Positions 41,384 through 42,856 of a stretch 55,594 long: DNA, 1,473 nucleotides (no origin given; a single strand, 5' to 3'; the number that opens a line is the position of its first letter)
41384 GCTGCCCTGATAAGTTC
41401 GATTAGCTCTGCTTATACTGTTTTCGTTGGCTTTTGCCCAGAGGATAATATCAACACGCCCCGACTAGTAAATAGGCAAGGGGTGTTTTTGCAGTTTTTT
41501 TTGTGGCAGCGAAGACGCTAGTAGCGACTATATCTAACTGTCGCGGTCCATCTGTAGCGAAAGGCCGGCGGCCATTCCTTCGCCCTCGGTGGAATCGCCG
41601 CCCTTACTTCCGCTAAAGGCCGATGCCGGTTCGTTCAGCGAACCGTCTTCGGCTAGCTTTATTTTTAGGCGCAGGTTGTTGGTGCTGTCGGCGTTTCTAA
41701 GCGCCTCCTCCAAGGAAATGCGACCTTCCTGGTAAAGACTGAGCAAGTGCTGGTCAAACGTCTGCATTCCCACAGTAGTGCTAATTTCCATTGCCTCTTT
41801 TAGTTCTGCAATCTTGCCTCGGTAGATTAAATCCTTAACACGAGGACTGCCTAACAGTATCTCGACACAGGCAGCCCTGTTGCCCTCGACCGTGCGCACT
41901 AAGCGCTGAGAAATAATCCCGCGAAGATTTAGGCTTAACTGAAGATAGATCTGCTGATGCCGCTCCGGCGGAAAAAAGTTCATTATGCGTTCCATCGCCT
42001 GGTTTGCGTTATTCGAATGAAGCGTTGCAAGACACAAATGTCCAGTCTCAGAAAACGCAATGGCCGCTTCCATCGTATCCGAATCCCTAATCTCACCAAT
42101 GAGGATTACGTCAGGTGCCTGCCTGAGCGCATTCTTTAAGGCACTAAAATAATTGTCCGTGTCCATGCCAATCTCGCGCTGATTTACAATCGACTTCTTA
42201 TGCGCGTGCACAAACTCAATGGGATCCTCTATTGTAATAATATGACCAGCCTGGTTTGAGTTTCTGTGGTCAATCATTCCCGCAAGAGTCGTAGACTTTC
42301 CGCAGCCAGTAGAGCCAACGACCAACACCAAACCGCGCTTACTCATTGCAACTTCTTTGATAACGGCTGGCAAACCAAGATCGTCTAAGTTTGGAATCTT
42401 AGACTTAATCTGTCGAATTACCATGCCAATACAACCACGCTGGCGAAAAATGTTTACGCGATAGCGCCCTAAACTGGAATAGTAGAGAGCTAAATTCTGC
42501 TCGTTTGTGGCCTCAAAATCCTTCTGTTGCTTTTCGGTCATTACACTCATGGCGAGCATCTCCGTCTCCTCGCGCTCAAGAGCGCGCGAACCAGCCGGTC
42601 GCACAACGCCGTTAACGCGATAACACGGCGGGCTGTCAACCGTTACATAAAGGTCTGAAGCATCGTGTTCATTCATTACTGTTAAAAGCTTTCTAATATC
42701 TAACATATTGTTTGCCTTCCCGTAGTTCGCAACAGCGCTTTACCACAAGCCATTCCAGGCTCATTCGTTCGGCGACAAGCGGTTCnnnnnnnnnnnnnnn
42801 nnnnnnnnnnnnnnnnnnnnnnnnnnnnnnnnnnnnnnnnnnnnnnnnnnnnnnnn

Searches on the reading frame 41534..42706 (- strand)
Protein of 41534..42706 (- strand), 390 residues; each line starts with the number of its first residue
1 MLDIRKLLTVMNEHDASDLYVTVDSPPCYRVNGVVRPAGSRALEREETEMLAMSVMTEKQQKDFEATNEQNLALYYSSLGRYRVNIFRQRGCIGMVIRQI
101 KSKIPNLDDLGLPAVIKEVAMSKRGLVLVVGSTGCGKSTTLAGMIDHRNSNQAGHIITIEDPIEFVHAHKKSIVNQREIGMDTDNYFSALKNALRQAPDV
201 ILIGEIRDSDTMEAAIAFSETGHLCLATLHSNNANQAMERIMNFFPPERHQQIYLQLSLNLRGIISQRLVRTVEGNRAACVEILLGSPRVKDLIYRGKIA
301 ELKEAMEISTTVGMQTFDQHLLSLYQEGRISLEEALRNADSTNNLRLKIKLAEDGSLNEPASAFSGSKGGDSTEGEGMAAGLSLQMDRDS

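Call 7: search_protein_families(library=pfam, proteins=[window:41534-42706:-], max_evalue=0.01)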
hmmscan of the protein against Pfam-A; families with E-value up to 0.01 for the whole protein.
window:41534-42706:- (390 aa): 6 families
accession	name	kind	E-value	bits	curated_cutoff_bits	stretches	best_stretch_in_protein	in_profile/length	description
PF00437.27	T2SSE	-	1.6e-42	145.9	24.9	1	5-298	13-288/370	Type II/IV secretion system protein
PF00005.33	ABC_tran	-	0.00044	21.3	25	1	123-181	10-63/137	ABC transporter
PF13604.12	AAA_30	-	0.0024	18.1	27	1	115-211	9-102/191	AAA domain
PF13401.12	AAA_22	-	0.0036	18.1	27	0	122-201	3-88/130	AAA domain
PF06745.19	ATPase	-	0.0084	15.9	26.6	0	119-188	14-79/231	KaiC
PF04851.21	ResIII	-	0.0094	16.3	22.5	0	120-236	20-114/164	Type III restriction enzyme, res subunit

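Call 54: search_protein_families(library=ncbifam, proteins=[window:41534-42706:-], max_evalue=0.01)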
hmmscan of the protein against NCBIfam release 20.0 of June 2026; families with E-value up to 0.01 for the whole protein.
window:41534-42706:- (390 aa): 26 families (the best 25 are shown)
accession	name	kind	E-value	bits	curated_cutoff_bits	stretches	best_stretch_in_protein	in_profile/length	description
TIGR01420.1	pilT_fam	subfamily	1.4e-134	448.7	319.1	1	4-343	2-342/343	PilT/PilU family type 4a pilus ATPase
TIGR02525.1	plasmid_TraJ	equivalog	9.8e-51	172.8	368.3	1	86-337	111-365/372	plasmid transfer ATPase TraJ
TIGR02533.1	type_II_gspE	equivalog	1.9e-37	129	630.25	1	106-276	221-385/486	type II secretion system ATPase GspE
TIGR02524.1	dot_icm_DotB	equivalog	4.2e-37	128.2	463.3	1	79-306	85-321/358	Dot/Icm type IV secretion system ATPase DotB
NF041000.1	ATPase_ComGA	equivalog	4.1e-36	124.3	300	1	94-271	95-266/267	competence type IV pilus ATPase ComGA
NF007755.0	PRK10436.1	equivalog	1e-31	110.2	617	1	95-272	184-357/465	type II secretion system protein GspE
TIGR02538.1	type_IV_pilB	equivalog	1.3e-31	109.8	675.65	1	122-272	314-454/564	type IV-A pilus assembly ATPase PilB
NF053534.1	T4PilAsmATPsTfpB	equivalog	1.7e-30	106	850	1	117-273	329-475/584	type IV pilus assembly ATPase TfpB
NF058587.1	archaellum_moto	equivalog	8.6e-16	57.8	550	1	124-241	275-393/527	archaellum flagellar ATPase motor FlaI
TIGR02782.1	TrbB_P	equivalog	8.7e-16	58.1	304.55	1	115-243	128-254/303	P-type conjugative transfer ATPase TrbB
TIGR02788.1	VirB11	equivalog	1e-14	54.3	249.95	1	118-244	138-265/308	P-type DNA transfer ATPase VirB11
NF010469.0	PRK13894.1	subfamily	2.2e-14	53.5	508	1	116-243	142-266/320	conjugal transfer ATPase TrbB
TIGR03819.1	heli_sec_ATPase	hypoth_equivalog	7.3e-14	51.7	373.15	1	115-241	170-297/340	TadA family conjugal transfer-associated ATPase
NF010407.0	PRK13833.1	subfamily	1.3e-11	44.5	499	1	116-244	137-262/323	conjugal transfer protein TrbB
NF010425.0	PRK13851.1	equivalog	2.9e-10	39.5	461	1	110-242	149-281/344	type IV secretion system protein VirB11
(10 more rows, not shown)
